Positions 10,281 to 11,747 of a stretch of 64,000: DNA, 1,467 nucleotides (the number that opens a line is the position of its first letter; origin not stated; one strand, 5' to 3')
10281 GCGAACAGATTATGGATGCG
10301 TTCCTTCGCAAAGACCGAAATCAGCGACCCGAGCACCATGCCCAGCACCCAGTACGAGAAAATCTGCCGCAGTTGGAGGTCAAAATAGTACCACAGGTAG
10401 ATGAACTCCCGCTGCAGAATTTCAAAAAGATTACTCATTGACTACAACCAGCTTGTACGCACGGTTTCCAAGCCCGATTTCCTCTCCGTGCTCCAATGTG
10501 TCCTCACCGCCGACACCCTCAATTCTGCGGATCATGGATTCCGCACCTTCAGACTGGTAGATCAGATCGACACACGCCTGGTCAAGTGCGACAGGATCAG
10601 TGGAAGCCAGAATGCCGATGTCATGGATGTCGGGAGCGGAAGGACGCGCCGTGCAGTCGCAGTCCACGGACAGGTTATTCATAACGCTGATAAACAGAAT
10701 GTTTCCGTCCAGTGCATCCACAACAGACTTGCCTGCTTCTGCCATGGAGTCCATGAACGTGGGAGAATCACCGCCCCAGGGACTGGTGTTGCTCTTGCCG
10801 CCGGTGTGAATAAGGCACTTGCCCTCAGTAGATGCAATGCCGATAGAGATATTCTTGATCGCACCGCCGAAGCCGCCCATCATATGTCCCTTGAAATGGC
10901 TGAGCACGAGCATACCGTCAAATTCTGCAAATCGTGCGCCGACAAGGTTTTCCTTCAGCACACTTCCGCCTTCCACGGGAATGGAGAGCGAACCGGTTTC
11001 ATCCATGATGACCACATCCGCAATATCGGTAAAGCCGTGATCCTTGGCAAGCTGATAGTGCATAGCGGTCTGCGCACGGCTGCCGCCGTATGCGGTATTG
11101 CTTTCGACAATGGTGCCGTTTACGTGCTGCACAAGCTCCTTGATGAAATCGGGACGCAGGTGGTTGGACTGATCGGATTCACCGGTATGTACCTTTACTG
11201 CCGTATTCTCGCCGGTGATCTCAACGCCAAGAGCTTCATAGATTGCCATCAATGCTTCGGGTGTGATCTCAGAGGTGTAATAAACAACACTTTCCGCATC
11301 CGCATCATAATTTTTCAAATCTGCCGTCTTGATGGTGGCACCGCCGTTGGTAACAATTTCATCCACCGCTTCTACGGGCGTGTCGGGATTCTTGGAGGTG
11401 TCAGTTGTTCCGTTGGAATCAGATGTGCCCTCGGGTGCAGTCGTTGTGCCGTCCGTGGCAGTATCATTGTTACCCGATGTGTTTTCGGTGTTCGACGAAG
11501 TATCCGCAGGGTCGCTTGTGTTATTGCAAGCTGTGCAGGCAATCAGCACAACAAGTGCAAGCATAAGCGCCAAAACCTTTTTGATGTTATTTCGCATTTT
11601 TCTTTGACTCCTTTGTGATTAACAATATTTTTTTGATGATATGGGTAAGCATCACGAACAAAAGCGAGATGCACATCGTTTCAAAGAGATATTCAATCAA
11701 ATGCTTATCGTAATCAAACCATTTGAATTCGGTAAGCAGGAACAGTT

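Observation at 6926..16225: Nine-gene MerR-controlled operon combining cytoplasmic reductases with four exported lipoproteins, two of them flavodoxin-like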

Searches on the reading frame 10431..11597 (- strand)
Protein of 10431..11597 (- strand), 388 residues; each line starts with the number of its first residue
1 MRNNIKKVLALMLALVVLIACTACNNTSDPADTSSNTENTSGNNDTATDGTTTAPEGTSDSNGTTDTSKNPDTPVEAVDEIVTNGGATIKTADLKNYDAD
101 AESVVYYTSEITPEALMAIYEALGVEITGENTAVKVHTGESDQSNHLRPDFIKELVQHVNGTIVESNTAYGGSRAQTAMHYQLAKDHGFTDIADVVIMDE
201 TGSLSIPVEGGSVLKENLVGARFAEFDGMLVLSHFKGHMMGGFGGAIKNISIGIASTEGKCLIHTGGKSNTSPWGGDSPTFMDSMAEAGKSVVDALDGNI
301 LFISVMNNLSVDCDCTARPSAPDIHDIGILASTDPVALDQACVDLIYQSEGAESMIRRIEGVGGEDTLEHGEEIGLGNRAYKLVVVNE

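Call 3: search_protein_families(library=pfam, proteins=[window:10431-11597:-], max_evalue=0.01)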
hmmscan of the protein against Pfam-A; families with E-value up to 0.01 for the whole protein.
window:10431-11597:- (388 aa): 1 family
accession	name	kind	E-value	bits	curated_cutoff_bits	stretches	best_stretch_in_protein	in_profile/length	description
PF04015.17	DUF362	-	6.4e-44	150.8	24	1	133-344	2-200/200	Domain of unknown function (DUF362)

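Call 4: search_protein_families(library=ncbifam, proteins=[window:10431-11597:-], max_evalue=0.01)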
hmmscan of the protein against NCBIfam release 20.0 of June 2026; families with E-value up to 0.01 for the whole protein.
window:10431-11597:- (388 aa): 1 family
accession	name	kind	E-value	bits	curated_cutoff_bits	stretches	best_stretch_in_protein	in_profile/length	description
TIGR03593.1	yidC_nterm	equivalog_domain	0.0019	17.9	58.25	1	7-103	4-108/363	membrane protein insertase YidC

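Call 6: search_solved_structures(query=window:10431-11597:-, max_evalue=0.01, show_alignments=1)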
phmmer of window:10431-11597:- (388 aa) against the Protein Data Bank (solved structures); distinct sequences matched with E-value up to 0.01: 0.

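Call 43: find_homologous_proteins(query=window:10431-11597:-, max_evalue=1e-10)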
Query window:10431-11597:- (388 aa): 8000 proteins with E <= 1e-10 among 8000 candidates; the best 120 are listed.
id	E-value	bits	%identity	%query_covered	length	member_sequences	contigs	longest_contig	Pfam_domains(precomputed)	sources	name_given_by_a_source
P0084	1.7e-249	845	99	100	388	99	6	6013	PF04015.18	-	-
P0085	1.8e-205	700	83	100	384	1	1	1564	PF04015.18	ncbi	-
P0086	2.5e-204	696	83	100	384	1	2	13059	PF04015.18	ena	-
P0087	3.4e-204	696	83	100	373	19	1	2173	PF04015.18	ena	-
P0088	5.8e-197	672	94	81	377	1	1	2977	PF04015.18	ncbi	-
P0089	2.1e-196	670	94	81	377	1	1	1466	PF04015.18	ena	-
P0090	1.4e-186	638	71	100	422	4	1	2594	PF04015.18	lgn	-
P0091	1.4e-182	625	68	99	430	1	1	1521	PF04015.18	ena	-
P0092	1.2e-180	619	76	97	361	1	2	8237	PF04015.18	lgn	-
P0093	2.1e-178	611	83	87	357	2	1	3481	PF04015.18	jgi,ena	-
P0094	4.3e-178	610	82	87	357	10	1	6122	PF04015.18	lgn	-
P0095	1.4e-177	608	72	100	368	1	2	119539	PF04015.18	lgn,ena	-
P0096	1.8e-175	601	73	99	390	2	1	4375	PF04015.18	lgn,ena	-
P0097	4.2e-174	597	79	88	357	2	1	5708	PF04015.18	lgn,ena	-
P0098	8.0e-174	596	81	84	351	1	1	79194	PF04015.18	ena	-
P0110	2.6e-155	535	67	98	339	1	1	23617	PF04015.18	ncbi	-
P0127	1.8e-136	473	68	79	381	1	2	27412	PF04015.18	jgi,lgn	jgi:hypothetical protein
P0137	4.7e-136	472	61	99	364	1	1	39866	PF04015.18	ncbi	-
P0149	1.3e-135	470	59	98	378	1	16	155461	PF04015.18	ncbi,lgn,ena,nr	ncbi:hypothetical protein BN3660_01611 [Eubacteriaceae bacterium CHKCI004]|nr:hypothetical protein B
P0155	1.5e-135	470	65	83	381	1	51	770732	PF04015.18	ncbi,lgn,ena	-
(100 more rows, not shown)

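Call 44: find_encoding_contigs(protein=P0155, flank=8000, max_places=2)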
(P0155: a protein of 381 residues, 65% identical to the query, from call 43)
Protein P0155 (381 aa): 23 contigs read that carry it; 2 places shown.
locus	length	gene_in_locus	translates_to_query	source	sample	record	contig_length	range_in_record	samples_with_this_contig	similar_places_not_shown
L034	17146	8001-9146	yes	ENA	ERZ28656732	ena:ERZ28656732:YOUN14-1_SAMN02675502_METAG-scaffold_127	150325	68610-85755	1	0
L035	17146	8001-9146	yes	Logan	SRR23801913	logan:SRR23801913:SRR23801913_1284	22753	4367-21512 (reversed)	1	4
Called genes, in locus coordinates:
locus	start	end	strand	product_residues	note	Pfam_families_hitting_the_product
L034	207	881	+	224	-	PF19700:DUF6198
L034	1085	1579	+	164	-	PF01243:PNPOx_N, PF12900:Pyridox_ox_2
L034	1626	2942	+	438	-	PF01554:MatE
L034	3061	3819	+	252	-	PF12724:Flavodoxin_5 (faint), PF12682:Flavodoxin_4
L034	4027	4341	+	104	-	PF01909:NTP_transf_2, PF18765:Polbeta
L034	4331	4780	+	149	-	PF05168:HEPN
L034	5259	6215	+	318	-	-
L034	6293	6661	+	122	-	-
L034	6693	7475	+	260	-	-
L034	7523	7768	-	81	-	-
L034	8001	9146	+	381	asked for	PF04015:DUF362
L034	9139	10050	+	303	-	PF03773:ArsP_1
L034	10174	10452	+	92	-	-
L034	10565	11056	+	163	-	PF12682:Flavodoxin_4, PF12724:Flavodoxin_5 (faint)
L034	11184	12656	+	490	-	PF02518:HATPase_c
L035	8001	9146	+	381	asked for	PF04015:DUF362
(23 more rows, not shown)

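Call 45: find_encoding_contigs(protein=P0149, flank=8000, max_places=2)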
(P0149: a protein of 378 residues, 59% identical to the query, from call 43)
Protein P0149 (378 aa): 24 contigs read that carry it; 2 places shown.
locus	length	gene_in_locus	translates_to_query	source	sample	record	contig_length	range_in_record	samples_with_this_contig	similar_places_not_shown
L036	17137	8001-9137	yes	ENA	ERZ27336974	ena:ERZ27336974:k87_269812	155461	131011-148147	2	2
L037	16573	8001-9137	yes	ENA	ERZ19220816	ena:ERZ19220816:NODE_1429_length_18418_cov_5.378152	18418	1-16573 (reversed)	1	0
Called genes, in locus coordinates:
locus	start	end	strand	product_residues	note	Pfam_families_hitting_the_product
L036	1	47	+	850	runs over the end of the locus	PF01136:Peptidase_U32, PF12392:DUF3656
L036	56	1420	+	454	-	PF01098:FTSW_RODA_SPOVE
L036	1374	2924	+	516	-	PF21922:PBP_dimer_2, PF00905:Transpeptidase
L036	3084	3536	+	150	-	PF00293:NUDIX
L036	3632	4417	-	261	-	PF01966:HD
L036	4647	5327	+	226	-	PF19700:DUF6198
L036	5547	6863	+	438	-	PF01554:MatE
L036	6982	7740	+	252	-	PF12724:Flavodoxin_5 (faint), PF12682:Flavodoxin_4, PF12641:Flavodoxin_3 (faint)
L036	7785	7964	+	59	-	-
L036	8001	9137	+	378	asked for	PF04015:DUF362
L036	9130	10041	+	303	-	PF03773:ArsP_1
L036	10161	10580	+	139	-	-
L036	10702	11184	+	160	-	PF03358:FMN_red (faint), PF12682:Flavodoxin_4, PF12724:Flavodoxin_5 (faint)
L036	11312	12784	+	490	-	PF02518:HATPase_c, PF13589:HATPase_c_3 (weak)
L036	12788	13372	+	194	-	PF00072:Response_reg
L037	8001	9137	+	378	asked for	PF04015:DUF362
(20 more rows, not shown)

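Call 54: predict_structure(alignment_id=A3)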
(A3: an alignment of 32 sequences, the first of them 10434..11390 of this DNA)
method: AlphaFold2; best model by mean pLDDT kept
length: 319 residues; sequences in the alignment: 32
mean_pLDDT: 89.3   pTM: 0.91
mean pLDDT of the five models: 89.3, 86.1, 83.8, 83.2, 82.5
residues with pLDDT >= 90: 221; 70-90: 64; 50-70: 27; < 50: 7
segments of 3 or more residues with pLDDT < 50: 1-5
pLDDT, mean of each block of 10 residues (from residue 1): 55 92 96 97 97 95 93 75 98 87 77 92 96 94 94 97 86 83 93 92 83 95 98 93 59 83 98 96 87 91 97 87
secondary structure, 60 per line:
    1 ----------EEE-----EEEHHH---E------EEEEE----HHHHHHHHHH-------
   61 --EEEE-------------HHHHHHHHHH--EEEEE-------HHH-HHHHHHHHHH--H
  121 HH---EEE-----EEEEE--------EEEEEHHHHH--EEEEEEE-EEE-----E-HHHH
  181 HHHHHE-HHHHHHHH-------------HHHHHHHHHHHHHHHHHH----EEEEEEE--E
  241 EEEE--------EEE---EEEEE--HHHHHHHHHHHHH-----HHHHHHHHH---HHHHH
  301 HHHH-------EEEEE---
elements in order: E11-13 E19-21 E35-39 H44-53 E63-66 H80-89 E92-96 H108-117 E126-128 E134-138 E147-151 H152-156 E159-165 E167-169 H177-185 H188-195 H209-226 E231-237 E240-244 E253-255 E259-263 H266-278 H284-292 H296-304 E312-316

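Call 57: fold_search(model_id=the predicted structure, library=pdb)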
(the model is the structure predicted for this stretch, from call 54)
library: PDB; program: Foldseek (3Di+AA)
matches with E <= 10: 579; with E <= 0.001: 18
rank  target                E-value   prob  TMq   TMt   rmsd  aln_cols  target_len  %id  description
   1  2yjg_B                7.6e-07  1.00  0.45  0.36  10.4       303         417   12  Structure of the lactate racemase apoprotein from Thermoanaerobacterium thermosaccharolyticum (released 2012-05-30)
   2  5huq_A                2.1e-06  1.00  0.46  0.35  10.6       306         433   12  A tethered niacin-derived pincer complex with a nickel-carbon bond in lactate racemase (released 2016-02-10)
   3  8ezh                  2.1e-06  1.00  0.45  0.36  11.0       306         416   12  A tethered niacin-derived pincer complex with a nickel-carbon bond in lactate racemase R98A/R100A variant modeled with s (released 2023-01-25)
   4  6c1w_A                3.4e-06  1.00  0.46  0.35  10.5       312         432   12  A tethered niacin-derived pincer complex with a nickel-carbon or sulfite-carbon bond in lactate racemase (released 2018-03-14)
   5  8ezf                  3.4e-06  1.00  0.43  0.34  12.1       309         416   13  A tethered niacin-derived pincer complex with a nickel-carbon or sulfite-carbon bond in lactate racemase R98A/R100A vari (released 2023-01-25)
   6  5huq_B                3.8e-06  1.00  0.47  0.36  10.4       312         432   12  A tethered niacin-derived pincer complex with a nickel-carbon bond in lactate racemase (released 2016-02-10)
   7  2yjg_A                4.3e-06  1.00  0.44  0.35  11.6       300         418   14  Structure of the lactate racemase apoprotein from Thermoanaerobacterium thermosaccharolyticum (released 2012-05-30)
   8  9eid                  3.9e-05  1.00  0.43  0.33  12.6       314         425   13  A broad-substrate spectrum lactate racemase A from Isosphaera pallida in complex with D-2-Hydroxybutyrate (released 2025-01-29)
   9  9eia_B                6.7e-05  1.00  0.41  0.32  13.3       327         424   12  A broad-substrate spectrum lactate racemase A from Isosphaera pallida in complex with copurified D-lactate (released 2025-01-29)
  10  7s91                  9.7e-05  1.00  0.45  0.37  10.5       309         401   14  Structure of the malate racemase mar2 apoprotein from Thermoanaerobacterium thermosaccharolyticum at 2.25 angstroms reso (released 2021-10-13)
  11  4nar                  9.7e-05  1.00  0.36  0.29   8.7       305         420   12  Crystal Structure of the Q9WYS3 protein from Thermotoga maritima. Northeast Structural Genomics Consortium Target VR152 (released 2013-11-06)
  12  9eia_A                2.2e-04  1.00  0.47  0.36  12.1       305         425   11  A broad-substrate spectrum lactate racemase A from Isosphaera pallida in complex with copurified D-lactate (released 2025-01-29)
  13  9q3j_G                3.2e-04  1.00  0.41  0.31  13.0       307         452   13  Structures of LarA-like nickel-pincer nucleotide cofactor-utilizing enzyme with a single catalytic histidine residue f (released 2025-09-17)
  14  9q3k_A                4.1e-04  1.00  0.44  0.31  12.7       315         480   13  Structure of LarA-like nickel-pincer nucleotide cofactor-utilizing enzyme with a single catalytic histidine residue fr (released 2025-09-24)
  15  9q3j_E                6.5e-04  1.00  0.42  0.32   6.2       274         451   12  Structures of LarA-like nickel-pincer nucleotide cofactor-utilizing enzyme with a single catalytic histidine residue f (released 2025-09-17)
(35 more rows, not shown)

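Call 78: find_encoding_contigs(protein=P0095, flank=7000, max_places=1)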
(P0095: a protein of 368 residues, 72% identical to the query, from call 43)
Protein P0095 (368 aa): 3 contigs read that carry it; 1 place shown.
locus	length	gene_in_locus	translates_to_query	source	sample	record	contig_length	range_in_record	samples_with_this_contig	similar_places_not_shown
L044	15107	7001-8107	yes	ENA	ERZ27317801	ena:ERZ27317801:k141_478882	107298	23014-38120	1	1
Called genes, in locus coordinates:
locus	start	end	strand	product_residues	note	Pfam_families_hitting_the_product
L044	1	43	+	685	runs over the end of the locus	PF05345:He_PIG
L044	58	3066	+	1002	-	PF01915:Glyco_hydro_3_C, PF14310:Fn3-like, PF00933:Glyco_hydro_3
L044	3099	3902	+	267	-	PF12724:Flavodoxin_5 (weak), PF00037:Fer4 (faint), PF14697:Fer4_21 (faint), PF13484:Fer4_16 (faint), PF12797:Fer4_2 (faint), PF13237:Fer4_10 (weak), PF12838:Fer4_7 (weak), PF13187:Fer4_9 (weak)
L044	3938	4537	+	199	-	PF04138:GtrA_DPMS_TM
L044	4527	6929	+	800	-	PF00933:Glyco_hydro_3, PF01915:Glyco_hydro_3_C, PF14310:Fn3-like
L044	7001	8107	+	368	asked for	PF04015:DUF362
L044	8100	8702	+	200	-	PF07694:5TM-5TMR_LYT (weak), PF12822:ECF_trnsprt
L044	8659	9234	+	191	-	PF00485:PRK (weak), PF01712:dNK (faint), PF13238:AAA_18 (weak)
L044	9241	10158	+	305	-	PF03773:ArsP_1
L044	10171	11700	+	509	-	PF00135:COesterase, PF20434:BD-FAE, PF07859:Abhydrolase_3 (faint), PF00326:Peptidase_S9 (faint), PF00135:COesterase (weak)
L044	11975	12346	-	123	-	-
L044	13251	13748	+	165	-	PF00731:AIRC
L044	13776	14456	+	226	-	PF01259:SAICAR_synt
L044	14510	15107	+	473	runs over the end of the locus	PF13537:GATase_7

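Call 79: find_encoding_contigs(protein=P0137, flank=7000, max_places=1)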
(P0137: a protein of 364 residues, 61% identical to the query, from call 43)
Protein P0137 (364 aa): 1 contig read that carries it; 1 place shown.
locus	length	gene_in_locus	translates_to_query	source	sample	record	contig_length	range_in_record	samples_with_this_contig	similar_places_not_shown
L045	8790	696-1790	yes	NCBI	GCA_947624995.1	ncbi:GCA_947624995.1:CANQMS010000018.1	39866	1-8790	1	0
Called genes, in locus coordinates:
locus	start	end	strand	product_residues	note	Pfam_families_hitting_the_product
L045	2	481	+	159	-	?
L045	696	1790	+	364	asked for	PF04015:DUF362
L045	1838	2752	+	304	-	PF03773:ArsP_1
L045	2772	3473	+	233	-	PF12682:Flavodoxin_4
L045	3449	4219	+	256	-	PF00326:Peptidase_S9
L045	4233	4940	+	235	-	PF01872:RibD_C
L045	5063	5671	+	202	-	PF12464:Mac, PF00132:Hexapep, PF14602:Hexapep_2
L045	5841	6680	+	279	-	PF00248:Aldo_ket_red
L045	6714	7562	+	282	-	PF00248:Aldo_ket_red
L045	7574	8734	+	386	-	PF00465:Fe-ADH, PF13685:Fe-ADH_2, PF25137:ADH_Fe_C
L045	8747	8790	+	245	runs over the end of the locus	PF02627:CMD, PF07883:Cupin_2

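Call 80: find_encoding_contigs(protein=P0110, flank=7000, max_places=1)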
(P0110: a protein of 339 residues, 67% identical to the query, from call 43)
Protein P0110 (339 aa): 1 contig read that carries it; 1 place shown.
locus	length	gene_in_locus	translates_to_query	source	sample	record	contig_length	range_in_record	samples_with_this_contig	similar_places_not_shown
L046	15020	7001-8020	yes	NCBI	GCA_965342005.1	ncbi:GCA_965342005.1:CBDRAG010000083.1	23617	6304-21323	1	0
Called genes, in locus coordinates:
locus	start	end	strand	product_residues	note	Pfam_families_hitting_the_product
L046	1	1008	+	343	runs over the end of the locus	PF00793:DAHP_synth_1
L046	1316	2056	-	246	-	-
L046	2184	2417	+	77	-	PF12844:HTH_19, PF13560:HTH_31 (faint), PF01381:HTH_3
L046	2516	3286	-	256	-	PF01987:AIM24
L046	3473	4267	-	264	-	PF00881:Nitroreductase, PF14512:TM1586_NiRdase (faint)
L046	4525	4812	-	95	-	PF01337:Barstar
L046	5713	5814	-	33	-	-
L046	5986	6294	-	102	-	-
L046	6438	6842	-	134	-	PF00376:MerR (weak), PF13411:MerR_1, PF09278:MerR-DNA-bind (weak)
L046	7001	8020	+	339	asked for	PF04015:DUF362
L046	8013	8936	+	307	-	PF03773:ArsP_1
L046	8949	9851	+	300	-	PF00126:HTH_1, PF03466:LysR_substrate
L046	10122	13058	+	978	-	PF01915:Glyco_hydro_3_C, PF14310:Fn3-like, PF00933:Glyco_hydro_3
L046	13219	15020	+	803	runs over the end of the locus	PF00933:Glyco_hydro_3, PF01915:Glyco_hydro_3_C, PF14310:Fn3-like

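Call 81: find_encoding_contigs(protein=P0127, flank=7000, max_places=1)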
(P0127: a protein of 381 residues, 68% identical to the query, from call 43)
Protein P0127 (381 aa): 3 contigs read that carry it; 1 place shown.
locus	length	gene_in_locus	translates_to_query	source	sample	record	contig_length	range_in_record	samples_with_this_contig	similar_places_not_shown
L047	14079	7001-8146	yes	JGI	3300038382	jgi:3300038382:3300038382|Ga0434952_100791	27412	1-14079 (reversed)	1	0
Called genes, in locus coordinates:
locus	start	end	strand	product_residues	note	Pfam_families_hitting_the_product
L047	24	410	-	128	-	-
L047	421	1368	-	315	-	PF17989:ALP_N (weak), PF21522:MreB-like_C (weak)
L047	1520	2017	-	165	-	PF02586:SRAP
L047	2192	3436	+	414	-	PF00817:IMS, PF21999:IMS_HHH_1, PF11799:IMS_C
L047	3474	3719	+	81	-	-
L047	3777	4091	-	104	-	-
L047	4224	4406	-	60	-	PF09588:YqaJ (weak)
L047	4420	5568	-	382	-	-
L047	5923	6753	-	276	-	PF00126:HTH_1, PF03466:LysR_substrate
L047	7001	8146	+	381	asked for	PF04015:DUF362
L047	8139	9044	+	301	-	PF03773:ArsP_1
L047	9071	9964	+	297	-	PF00126:HTH_1, PF03466:LysR_substrate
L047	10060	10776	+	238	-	-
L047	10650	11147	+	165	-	PF20434:BD-FAE, PF07859:Abhydrolase_3 (faint), PF00326:Peptidase_S9 (weak)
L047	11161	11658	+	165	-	PF04126:Cyclophil_like (faint), PF18050:Cyclophil_like2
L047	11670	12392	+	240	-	PF01872:RibD_C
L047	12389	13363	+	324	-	PF00248:Aldo_ket_red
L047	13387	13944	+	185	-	PF01613:Flavin_Reduct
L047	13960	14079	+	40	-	?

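Call 82: search_protein_families(library=ncbifam, proteins=[L044:8100-8702:+, L044:8659-9234:+, L044:3099-3902:+, L047:10060-10776:+, L045:2772-3473:+], max_evalue=0.001)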
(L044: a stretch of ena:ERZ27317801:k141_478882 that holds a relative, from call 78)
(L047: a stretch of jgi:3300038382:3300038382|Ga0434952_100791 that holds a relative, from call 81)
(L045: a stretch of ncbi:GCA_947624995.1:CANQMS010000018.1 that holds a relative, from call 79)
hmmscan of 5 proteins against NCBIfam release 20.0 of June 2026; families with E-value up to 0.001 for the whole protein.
L044:8100-8702:+ (200 aa): 0 families

L044:8659-9234:+ (191 aa): 14 families
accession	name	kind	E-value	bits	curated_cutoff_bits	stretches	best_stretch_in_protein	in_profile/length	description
NF005115.0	PRK06547.1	equivalog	2.4e-14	53.1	173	1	19-182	11-163/172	hypothetical protein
NF005807.0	PRK07667.1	equivalog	3.7e-10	39.7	221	1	19-188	13-191/193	kinase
NF005576.0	PRK07261.1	equivalog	2.5e-07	30.6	224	1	26-66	3-43/171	DNA topology modulation protein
NF006746.0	PRK09270.1-5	subfamily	4.4e-07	29.1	250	1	10-155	8-168/210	nucleoside/nucleotide kinase family protein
TIGR02173.1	cyt_kin_arch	equivalog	6.9e-07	29.4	102.1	0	24-52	1-29/169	(d)CMP kinase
NF004018.0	PRK05480.1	equivalog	2.2e-06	27.3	180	1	21-163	4-154/210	uridine kinase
TIGR00235.1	udk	equivalog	2.5e-06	27.3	220.3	1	21-159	4-150/207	uridine kinase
NF005655.0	PRK07429.1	subfamily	4.5e-06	26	236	1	23-146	8-136/326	phosphoribulokinase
NF006743.0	PRK09270.1-2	equivalog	2.6e-05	23.4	227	1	10-62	15-70/217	nucleoside/nucleotide kinase family protein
NF006744.0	PRK09270.1-3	equivalog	4e-05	23.2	281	1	17-154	17-169/213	nucleoside/nucleotide kinase family protein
NF004861.0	PRK06217.1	equivalog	4.8e-05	22.8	203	0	26-62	4-40/183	hypothetical protein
NF010004.0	PRK13477.1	equivalog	7.1e-05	21.4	524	1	12-45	274-307/514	bifunctional pantoate--beta-alanine ligase/(d)CMP kinase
TIGR00152.1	TIGR00152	equivalog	7.3e-05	22.7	65.55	0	25-57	1-33/188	dephospho-CoA kinase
NF005994.0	PRK08118.1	equivalog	0.00015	21.9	215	1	26-66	4-44/172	DNA topology modulation protein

L044:3099-3902:+ (267 aa): 36 families (the best 25 are shown)
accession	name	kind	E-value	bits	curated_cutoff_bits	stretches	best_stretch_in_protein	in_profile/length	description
NF038196.1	ferrodoxin_EFR1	subfamily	4.3e-52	177.6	75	1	14-236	1-231/242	EFR1 family ferrodoxin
NF005504.0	PRK07118.1-3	equivalog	7.8e-12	45.1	437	1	151-250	183-280/293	Fe-S cluster domain-containing protein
NF043039.1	HgcAB_like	equivalog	2.3e-10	40.6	285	1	178-234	290-349/350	HgcAB-like fusion protein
TIGR02700.1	flavo_MJ0208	hypoth_equivalog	2.3e-09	36.9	251.35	1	183-236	142-196/234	dihydromethanopterin reductase (acceptor)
NF045874.1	Vhu_polyferre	exception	5.4e-09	35.3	600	1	185-243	125-183/381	F420-non-reducing hydrogenase associated-polyferredoxin VhuB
NF041836.1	rnfB_Methano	equivalog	1.8e-08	34.2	445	1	176-235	206-263/265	Rnf electron transport complex subunit RnfB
NF040770.1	hetero_SS_HdrA2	exception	2.9e-08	32.3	1100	1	185-235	574-624/777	CoB-CoM heterodisulfide reductase HdrA2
NF005505.0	PRK07118.1-4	equivalog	4.7e-08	32.8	378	1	172-235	202-263/265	Fe-S cluster domain-containing protein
TIGR04105.1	FeFe_hydrog_B1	subfamily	9.7e-08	31.1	450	1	134-234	55-159/462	monomeric [FeFe] hydrogenase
TIGR01944.1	rnfB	subfamily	1.7e-07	31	68.7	1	182-254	107-179/190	RnfABCDGE type electron transport complex subunit B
NF010369.0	PRK13795.1-4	equivalog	2.8e-07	29.2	1086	1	117-231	504-621/633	hypothetical protein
NF058577.1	FdxA_fam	equivalog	3.1e-07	30.5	65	1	183-233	2-52/52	4Fe-4S ferredoxin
NF040864.1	HgcB_ferredoxin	equivalog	4.2e-07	29.7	99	1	187-234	13-61/93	mercury methylation ferredoxin HgcB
NF006221.0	PRK08348.1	subfamily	6e-07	29.2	124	1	188-236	44-94/136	NADH-plastoquinone oxidoreductase subunit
NF043069.1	T4HPD_activ_SAM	equivalog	9e-07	28.5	425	1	186-233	49-96/299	trans-4-hydroxy-L-proline dehydratase activase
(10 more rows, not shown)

L047:10060-10776:+ (238 aa): 0 families

L045:2772-3473:+ (233 aa): 4 families
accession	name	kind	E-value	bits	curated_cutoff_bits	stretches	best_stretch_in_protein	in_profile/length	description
NF005501.0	PRK07116.1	subfamily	8.4e-47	158.6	198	1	75-231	5-159/161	flavodoxin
NF005389.0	PRK06934.1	equivalog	2.6e-15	56.3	172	1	85-196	71-176/221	flavodoxin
NF050142.1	PG1828_fam_lipo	equivalog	0.0003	21.5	50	1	1-38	1-37/59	PG1828 family lipoprotein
NF040528.1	SP_0198_lipo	equivalog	0.00077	19.4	100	0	2-44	1-43/144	SP_0198 family lipoprotein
